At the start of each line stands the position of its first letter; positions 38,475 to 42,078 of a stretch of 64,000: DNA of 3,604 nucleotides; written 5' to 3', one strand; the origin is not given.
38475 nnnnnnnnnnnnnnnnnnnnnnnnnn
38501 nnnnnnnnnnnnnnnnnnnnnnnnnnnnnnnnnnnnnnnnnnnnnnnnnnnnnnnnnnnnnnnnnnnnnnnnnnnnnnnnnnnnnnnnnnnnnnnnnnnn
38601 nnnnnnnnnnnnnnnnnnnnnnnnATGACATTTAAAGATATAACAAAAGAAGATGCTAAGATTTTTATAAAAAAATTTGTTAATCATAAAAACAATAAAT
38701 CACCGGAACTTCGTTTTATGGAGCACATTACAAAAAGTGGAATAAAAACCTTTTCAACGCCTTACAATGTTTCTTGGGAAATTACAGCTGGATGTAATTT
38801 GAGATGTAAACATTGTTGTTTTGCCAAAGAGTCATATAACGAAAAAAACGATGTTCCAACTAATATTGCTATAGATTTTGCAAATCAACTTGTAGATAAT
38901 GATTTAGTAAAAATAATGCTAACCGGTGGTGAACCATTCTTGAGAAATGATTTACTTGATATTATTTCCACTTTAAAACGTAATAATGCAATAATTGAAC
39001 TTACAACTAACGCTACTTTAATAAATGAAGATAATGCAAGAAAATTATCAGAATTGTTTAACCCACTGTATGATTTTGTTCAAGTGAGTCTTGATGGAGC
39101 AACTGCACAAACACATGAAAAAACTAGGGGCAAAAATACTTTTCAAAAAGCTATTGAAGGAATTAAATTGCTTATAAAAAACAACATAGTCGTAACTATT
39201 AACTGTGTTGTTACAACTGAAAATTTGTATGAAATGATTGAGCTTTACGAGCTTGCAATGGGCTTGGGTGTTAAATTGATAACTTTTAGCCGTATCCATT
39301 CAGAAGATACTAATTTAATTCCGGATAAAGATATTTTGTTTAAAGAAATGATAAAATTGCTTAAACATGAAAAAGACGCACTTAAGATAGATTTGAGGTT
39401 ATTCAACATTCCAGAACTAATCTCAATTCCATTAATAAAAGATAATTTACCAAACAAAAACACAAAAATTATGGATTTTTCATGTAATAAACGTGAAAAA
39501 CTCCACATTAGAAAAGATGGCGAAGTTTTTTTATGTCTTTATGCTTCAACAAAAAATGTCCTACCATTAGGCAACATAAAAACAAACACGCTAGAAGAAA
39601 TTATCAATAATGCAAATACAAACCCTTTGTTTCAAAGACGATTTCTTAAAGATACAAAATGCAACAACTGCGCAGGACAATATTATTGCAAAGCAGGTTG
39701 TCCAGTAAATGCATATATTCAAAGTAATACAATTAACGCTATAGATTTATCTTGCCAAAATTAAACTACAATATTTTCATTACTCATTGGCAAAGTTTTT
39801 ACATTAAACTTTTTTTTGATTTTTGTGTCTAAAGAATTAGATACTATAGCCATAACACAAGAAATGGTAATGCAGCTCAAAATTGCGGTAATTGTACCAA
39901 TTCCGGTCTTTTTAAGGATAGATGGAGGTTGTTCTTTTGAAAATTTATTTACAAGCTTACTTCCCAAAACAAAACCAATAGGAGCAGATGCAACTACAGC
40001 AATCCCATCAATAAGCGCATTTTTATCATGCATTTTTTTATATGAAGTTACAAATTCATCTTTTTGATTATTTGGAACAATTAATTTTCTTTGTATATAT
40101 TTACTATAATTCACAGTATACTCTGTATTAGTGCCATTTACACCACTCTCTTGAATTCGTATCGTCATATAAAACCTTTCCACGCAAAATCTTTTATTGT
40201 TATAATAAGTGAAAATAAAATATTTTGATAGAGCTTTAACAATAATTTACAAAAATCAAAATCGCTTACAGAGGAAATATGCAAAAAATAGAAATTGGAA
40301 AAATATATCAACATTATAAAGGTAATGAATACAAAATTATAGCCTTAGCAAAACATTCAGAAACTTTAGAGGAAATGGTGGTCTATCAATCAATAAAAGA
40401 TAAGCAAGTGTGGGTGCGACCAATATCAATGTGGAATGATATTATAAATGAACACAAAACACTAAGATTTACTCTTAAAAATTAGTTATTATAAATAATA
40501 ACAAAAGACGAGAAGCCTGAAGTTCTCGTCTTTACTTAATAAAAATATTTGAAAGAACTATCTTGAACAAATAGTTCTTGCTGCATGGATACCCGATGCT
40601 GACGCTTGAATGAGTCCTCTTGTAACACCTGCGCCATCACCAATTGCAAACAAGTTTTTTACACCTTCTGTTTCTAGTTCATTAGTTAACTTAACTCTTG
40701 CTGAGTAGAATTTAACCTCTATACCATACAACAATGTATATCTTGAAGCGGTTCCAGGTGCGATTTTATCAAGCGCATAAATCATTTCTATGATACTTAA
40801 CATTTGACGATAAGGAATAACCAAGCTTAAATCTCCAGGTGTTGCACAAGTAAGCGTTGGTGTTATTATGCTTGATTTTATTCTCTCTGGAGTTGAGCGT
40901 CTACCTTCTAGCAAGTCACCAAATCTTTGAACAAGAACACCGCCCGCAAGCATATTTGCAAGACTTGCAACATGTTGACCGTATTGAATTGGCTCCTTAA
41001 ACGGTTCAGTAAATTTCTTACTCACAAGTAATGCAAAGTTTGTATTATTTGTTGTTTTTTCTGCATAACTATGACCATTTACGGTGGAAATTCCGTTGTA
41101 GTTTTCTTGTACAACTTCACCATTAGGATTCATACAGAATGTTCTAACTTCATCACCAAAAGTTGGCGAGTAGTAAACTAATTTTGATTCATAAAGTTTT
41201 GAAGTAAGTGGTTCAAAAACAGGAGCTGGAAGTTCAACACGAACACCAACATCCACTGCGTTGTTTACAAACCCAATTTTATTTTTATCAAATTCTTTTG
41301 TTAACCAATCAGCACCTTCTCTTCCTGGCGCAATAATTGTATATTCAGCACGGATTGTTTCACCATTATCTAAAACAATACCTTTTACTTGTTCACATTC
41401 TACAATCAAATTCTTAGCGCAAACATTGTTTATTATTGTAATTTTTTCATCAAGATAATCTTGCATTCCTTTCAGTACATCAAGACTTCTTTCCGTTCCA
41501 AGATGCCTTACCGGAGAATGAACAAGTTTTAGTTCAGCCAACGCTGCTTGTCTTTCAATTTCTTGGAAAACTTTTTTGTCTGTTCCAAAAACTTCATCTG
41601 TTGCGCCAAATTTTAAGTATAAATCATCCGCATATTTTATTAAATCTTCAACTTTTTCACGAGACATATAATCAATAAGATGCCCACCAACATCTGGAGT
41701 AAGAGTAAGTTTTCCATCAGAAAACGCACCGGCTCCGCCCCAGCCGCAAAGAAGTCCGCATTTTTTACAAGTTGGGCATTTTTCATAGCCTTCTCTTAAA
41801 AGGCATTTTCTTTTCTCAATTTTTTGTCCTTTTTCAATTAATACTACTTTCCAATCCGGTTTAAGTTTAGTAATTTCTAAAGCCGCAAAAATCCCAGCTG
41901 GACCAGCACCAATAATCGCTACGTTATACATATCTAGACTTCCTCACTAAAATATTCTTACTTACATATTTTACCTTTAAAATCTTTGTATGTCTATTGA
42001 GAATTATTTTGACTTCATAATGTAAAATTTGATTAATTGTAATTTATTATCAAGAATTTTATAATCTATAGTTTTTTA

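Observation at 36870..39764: Four-gene operon (79-aa peptide, rSAM/SPASM, PqqD-like RRE, second rSAM/SPASM): candidate unclassified RiPP pathway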

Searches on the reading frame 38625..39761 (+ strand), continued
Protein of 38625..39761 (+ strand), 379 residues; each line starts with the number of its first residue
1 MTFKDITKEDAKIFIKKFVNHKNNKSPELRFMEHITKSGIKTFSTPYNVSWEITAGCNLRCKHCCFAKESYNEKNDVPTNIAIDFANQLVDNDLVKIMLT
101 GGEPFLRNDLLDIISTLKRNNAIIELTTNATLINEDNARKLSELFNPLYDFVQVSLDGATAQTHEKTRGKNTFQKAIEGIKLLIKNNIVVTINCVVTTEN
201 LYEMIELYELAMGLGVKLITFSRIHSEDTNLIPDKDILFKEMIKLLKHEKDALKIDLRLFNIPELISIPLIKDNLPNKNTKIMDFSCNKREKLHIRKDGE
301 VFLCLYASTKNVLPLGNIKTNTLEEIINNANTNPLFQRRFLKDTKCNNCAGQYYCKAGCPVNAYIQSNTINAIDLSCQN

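Call 50: find_encoding_contigs(protein=P0017, flank=4000, max_places=2)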
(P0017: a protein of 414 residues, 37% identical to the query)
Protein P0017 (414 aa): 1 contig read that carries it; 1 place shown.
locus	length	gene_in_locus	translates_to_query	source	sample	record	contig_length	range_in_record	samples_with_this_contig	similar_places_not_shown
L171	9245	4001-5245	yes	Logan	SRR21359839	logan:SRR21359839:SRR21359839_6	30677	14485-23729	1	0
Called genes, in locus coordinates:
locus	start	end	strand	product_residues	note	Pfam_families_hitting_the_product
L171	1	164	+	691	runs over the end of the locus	-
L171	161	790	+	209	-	PF00596:Aldolase_II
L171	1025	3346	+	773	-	-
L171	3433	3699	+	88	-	-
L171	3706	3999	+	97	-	-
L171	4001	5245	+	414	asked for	PF04055:Radical_SAM, PF13353:Fer4_12 (weak), PF13186:SPASM (weak)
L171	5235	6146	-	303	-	PF03599:CdhD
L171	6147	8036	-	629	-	PF06480:FtsH_ext, PF00004:AAA, PF23902:AAA_lid_PRS2_C (weak), PF17862:AAA_lid_3, PF01434:Peptidase_M41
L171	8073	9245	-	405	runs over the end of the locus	PF03235:GmrSD_N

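Call 51: find_encoding_contigs(protein=P0026, flank=4000, max_places=2)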
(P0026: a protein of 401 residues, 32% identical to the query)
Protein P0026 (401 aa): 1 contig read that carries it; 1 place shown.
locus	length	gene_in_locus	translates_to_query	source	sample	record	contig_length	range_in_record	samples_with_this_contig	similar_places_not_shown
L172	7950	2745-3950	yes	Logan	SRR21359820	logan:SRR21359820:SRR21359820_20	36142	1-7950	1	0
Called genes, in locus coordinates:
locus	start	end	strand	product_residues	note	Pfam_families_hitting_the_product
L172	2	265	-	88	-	?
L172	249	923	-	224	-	PF13500:AAA_26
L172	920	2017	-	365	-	PF00155:Aminotran_1_2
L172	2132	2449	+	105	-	-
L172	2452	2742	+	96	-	-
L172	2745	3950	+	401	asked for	PF04055:Radical_SAM, PF13353:Fer4_12, PF13186:SPASM (weak)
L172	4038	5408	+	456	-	PF00515:TPR_1 (faint), PF07719:TPR_2 (faint), PF13176:TPR_7 (faint), PF13181:TPR_8 (faint), PF14559:TPR_19 (weak), PF13432:TPR_16, PF13414:TPR_11 (weak), PF23914:TPR_CcmH_CycH (weak), +5 more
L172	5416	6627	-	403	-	PF25919:BSH_CusB (faint), PF25973:BSH_CzcB, PF25893:HH_CzcB (faint), PF25954:Beta-barrel_RND_2, PF25967:RND-MFP_C (weak), PF25975:CzcB_C, PF25989:YknX_C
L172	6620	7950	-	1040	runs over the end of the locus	PF00873:ACR_tran, PF03176:MMPL (faint)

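Call 71: predict_structure(alignment_id=A1)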
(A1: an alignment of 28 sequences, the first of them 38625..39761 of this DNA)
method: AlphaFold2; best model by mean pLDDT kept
length: 379 residues; sequences in the alignment: 28
mean_pLDDT: 90.9   pTM: 0.90
mean pLDDT of the five models: 90.9, 90.7, 89.9, 88.9, 88.6
residues with pLDDT >= 90: 254; 70-90: 113; 50-70: 12; < 50: 0
segments of 3 or more residues with pLDDT < 50: none
pLDDT, mean of each block of 10 residues (from residue 1): 79 92 83 84 90 89 68 89 98 95 94 97 96 97 94 96 90 97 98 95 97 96 87 92 96 93 86 78 87 95 94 97 96 93 84 88 92 80
secondary structure, 60 per line:
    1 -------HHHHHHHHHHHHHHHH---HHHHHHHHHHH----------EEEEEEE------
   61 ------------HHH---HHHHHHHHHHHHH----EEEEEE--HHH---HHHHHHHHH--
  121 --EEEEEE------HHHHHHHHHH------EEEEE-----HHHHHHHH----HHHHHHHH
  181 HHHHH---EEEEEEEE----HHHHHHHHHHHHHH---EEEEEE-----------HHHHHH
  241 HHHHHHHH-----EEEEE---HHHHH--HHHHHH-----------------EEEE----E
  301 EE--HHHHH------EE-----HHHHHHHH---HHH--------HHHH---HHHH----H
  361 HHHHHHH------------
elements in order: H8-23 H27-37 E48-54 H79-91 E96-101 H110-118 E123-128 H135-144 E151-155 H161-168 H173-185 E189-196 H201-214 E218-223 H235-248 E254-258 H262-266 H269-274 E292-295 E300-302 H305-309 H323-330 H345-348 H352-355 H360-367
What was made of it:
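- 38625..39764 (+): r2: radical SAM/SPASM enzyme, 379 aa. It has CX3CX2C at 57-64, GGE at 101 and a full seven-Cys SPASM motif: C287, G299-x4-C304, C346-x2-C349-x5-C355-x3-C359, C377. AF2 model pLDDT 90.9 (call 71).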

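Call 75: fold_search(model_id=the predicted structure, library=pdb)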
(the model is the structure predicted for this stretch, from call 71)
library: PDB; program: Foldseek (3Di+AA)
matches with E <= 10: 1635; with E <= 0.001: 142
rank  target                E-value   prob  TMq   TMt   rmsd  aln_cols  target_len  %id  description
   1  5v1q_A                7.2e-16  1.00  0.70  0.63   4.8       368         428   19  Crystal structure of Streptococcus suis SuiB (released 2017-08-30)
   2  5v1q_B                8.0e-16  1.00  0.69  0.61   4.8       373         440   18  Crystal structure of Streptococcus suis SuiB (released 2017-08-30)
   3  5v1s_A                2.4e-15  1.00  0.70  0.63   9.2       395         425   19  Crystal structure of Streptococcus suis SuiB bound to S-adenosylmethionine (released 2017-08-30)
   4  5v1t_A                3.1e-15  1.00  0.69  0.61   4.7       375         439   18  Crystal structure of Streptococcus suis SuiB bound to precursor peptide SuiA (released 2017-08-30)
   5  6efn                  4.5e-15  1.00  0.59  0.58   4.3       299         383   21  Structure of a RiPP maturase, SkfB (released 2018-10-24)
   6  5v1s_B                6.7e-15  1.00  0.69  0.62   6.4       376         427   18  Crystal structure of Streptococcus suis SuiB bound to S-adenosylmethionine (released 2017-08-30)
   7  6c8v                  1.8e-14  1.00  0.60  0.71   5.4       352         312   18  X-ray structure of PqqE from Methylobacterium extorquens (released 2018-02-14)
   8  7vob                  2.5e-13  1.00  0.60  0.69   7.3       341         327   18  The crystal structure of a Radical SAM Enzyme BlsE involved in the Biosynthesis of Blasticidin S (released 2022-05-04)
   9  4k38_A                2.5e-13  1.00  0.61  0.62   6.4       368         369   20  Native anSMEcpe with bound AdoMet and Kp18Cys peptide (released 2013-05-08)
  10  4k36_A                3.9e-13  1.00  0.63  0.63   5.6       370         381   21  His6 tagged anSMEcpe with bound AdoMet (released 2013-05-08)
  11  4k37_A                5.2e-13  1.00  0.63  0.66   5.7       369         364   21  Native anSMEcpe with bound AdoMet (released 2013-05-08)
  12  5why_B                7.2e-13  1.00  0.61  0.56  11.5       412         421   19  Structural Insights into Thioether Bond Formation in the Biosynthesis of Sactipeptides (released 2017-07-26)
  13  4k36_B                8.9e-13  1.00  0.63  0.65   5.7       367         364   20  His6 tagged anSMEcpe with bound AdoMet (released 2013-05-08)
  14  5why_A                9.9e-13  1.00  0.61  0.56  11.4       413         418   20  Structural Insights into Thioether Bond Formation in the Biosynthesis of Sactipeptides (released 2017-07-26)
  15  4k39_B                1.3e-12  1.00  0.62  0.65   5.9       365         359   21  Native anSMEcpe with bound AdoMet and Cp18Cys peptide (released 2013-05-08)
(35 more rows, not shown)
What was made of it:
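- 38625..39764 (+): Nearest solved folds are SuiB (TM 0.70), SkfB, PqqE, anSME and CteB (call 75).
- The nearest solved folds are mostly peptide-modifying SPASM enzymes: SuiB, SkfB, PqqE, anSME, CteB (call 75). SuiB and PqqE, which make C-C bonds, are among the best structural matches (call 75). The best structural match of r2 is SuiB, a Lys-Trp C-C cross-linker, and PqqE is also high (call 75).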

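Call 77: find_encoding_contigs(protein=P0022, flank=4000, max_places=3)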
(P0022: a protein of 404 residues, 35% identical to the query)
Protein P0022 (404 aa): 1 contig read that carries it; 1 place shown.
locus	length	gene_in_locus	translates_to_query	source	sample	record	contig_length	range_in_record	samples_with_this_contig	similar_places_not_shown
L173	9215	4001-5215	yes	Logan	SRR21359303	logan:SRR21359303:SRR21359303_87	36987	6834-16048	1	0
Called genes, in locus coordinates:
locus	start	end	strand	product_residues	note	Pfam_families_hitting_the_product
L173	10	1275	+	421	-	PF00672:HAMP, PF00512:HisKA (weak), PF02518:HATPase_c, PF14501:HATPase_c_5 (weak)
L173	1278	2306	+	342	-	PF00072:Response_reg, PF13487:HD_5, PF01966:HD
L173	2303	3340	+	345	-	PF01053:Cys_Met_Meta_PP (weak), PF00155:Aminotran_1_2, PF01276:OKR_DC_1, PF00266:Aminotran_5, PF01212:Beta_elim_lyase (weak), PF01041:DegT_DnrJ_EryC1, PF05889:SepSecS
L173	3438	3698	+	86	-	-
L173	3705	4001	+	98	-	-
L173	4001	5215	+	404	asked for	PF04055:Radical_SAM, PF13353:Fer4_12, PF13186:SPASM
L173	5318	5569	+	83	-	-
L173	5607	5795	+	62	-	-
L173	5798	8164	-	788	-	PF01368:DHH, PF02272:DHHA1, PF17768:RecJ_OB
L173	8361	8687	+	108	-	-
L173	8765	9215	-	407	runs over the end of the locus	PF00595:PDZ, PF13180:PDZ_2, PF17820:PDZ_6, PF03572:Peptidase_S41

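Call 79: search_protein_families(library=padloc, proteins=[window:38625-39761:+], max_evalue=0.001)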
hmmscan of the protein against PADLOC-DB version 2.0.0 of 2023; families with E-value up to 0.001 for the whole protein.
window:38625-39761:+ (379 aa): 3 families
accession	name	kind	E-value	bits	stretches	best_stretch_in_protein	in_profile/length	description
PDLC02903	pVip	-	3.9e-22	77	1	49-232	2-181/257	Viperins not associated with kinases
PDLC02904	pVip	-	1.4e-16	58.8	1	49-209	5-163/262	Viperins associated with kinases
PDLC02905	pVip-kinase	-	9e-07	26.5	1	48-251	183-393/474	Viperin-kinase fusion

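Call 80: search_protein_families(library=pfam, proteins=[L006:7260-8471:+, L006:8480-9058:+, L005:7200-7799:+, L166:3578-4252:+, L010:7462-8148:-], max_evalue=0.001)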
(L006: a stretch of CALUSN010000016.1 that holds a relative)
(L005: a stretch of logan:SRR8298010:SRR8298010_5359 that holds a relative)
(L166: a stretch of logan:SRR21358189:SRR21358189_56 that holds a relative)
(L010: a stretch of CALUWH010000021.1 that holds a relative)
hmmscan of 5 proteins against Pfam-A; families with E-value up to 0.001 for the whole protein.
L006:7260-8471:+ (404 aa): 3 families
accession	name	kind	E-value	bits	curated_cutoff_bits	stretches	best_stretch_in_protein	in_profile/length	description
PF05193.26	Peptidase_M16_C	-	2.2e-33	116.1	23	1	165-339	1-181/181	Peptidase M16 inactive domain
PF00675.25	Peptidase_M16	-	4.7e-14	53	22.3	1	20-153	4-142/149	Insulinase (Peptidase family M16)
PF22516.1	PreP_C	-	2e-06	28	27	1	270-390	42-156/173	PreP C-terminal domain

L006:8480-9058:+ (193 aa): 3 families
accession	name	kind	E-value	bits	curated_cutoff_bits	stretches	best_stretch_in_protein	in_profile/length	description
PF00246.29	Peptidase_M14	-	2.1e-13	51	21.6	1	48-122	98-190/286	Zinc carboxypeptidase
PF10994.13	DUF2817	-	1.2e-08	35.4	23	1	25-83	72-131/341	Protein of unknown function (DUF2817)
PF24827.1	AstE_AspA_cat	-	2.6e-07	30.8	25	1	11-80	3-74/192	Succinylglutamate desuccinylase/Aspartoacylase catalytic domain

L005:7200-7799:+ (200 aa): 0 families

L166:3578-4252:+ (225 aa): 0 families

L010:7462-8148:- (228 aa): 0 families

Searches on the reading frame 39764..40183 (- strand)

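Call 5: search_protein_families(library=pfam, proteins=[window:39764-40183:-], max_evalue=0.1)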
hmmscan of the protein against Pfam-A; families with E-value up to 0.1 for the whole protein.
window:39764-40183:- (140 aa): 1 family
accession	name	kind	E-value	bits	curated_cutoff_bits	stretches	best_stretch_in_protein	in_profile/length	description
PF11282.13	DUF3082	-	0.037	14.7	25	0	102-137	7-42/80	Protein of unknown function (DUF3082)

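Call 6: search_protein_families(library=ncbifam, proteins=[window:39764-40183:-], max_evalue=0.1)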
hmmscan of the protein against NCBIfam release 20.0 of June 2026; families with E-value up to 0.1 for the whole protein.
window:39764-40183:- (140 aa): 0 families

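Call 79: search_protein_families(library=padloc, proteins=[window:39764-40183:-], max_evalue=0.001)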
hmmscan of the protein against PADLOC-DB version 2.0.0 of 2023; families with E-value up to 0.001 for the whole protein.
window:39764-40183:- (140 aa): 0 families

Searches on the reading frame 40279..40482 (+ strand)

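Call 5: search_protein_families(library=pfam, proteins=[window:40279-40482:+], max_evalue=0.1)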
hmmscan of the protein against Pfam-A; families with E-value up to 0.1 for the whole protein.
window:40279-40482:+ (68 aa): 1 family
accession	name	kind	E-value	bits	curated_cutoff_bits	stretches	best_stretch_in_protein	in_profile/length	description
PF07866.17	DUF1653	-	2.9e-22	79.2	23.5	1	9-65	2-61/62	Protein of unknown function (DUF1653)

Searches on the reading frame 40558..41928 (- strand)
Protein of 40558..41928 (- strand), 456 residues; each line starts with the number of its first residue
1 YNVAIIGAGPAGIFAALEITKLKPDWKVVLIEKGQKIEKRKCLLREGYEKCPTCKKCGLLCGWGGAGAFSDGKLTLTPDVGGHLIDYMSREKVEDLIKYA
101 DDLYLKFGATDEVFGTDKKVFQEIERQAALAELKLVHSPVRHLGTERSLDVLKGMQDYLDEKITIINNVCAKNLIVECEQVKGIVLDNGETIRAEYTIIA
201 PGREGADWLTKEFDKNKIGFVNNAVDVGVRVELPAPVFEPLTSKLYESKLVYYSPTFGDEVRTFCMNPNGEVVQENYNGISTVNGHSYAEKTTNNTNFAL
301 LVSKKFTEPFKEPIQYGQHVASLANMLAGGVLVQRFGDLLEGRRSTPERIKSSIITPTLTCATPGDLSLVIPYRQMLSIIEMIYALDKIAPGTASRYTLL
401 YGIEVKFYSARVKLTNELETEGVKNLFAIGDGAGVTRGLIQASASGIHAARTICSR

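Call 61: search_protein_families(library=pfam, proteins=[window:40558-41928:-], max_evalue=0.001)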
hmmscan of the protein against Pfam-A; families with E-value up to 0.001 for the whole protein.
window:40558-41928:- (456 aa): 8 families
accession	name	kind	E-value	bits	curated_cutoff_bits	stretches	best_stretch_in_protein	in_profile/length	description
PF01134.28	GIDA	-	5.4e-14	52.5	22.1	1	366-452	303-382/391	Glucose inhibited division protein A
PF21688.3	FAD-depend_C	-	2.3e-10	41.5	27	1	257-405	42-195/197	FAD-dependent protein, C-terminal domain-like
PF07992.20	Pyr_redox_2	-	8e-10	39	26.1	1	1-206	1-112/291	Pyridine nucleotide-disulphide oxidoreductase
PF00890.30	FAD_binding_2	-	6.6e-08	32.6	20.4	0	3-36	2-33/414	FAD binding domain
PF03486.20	HI0933_like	-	6.8e-07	29.4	50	1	2-40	2-38/244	HI0933-like protein Rossmann domain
PF01946.23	Thi4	-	2.5e-05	24.1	26.2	0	2-33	19-49/235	Thi4 family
PF05834.18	Lycopene_cycl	-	2.5e-05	24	23.4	1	3-37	2-36/380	Lycopene cyclase protein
PF01266.30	DAO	-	0.00018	21.6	27.9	0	3-35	2-32/353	FAD dependent oxidoreductase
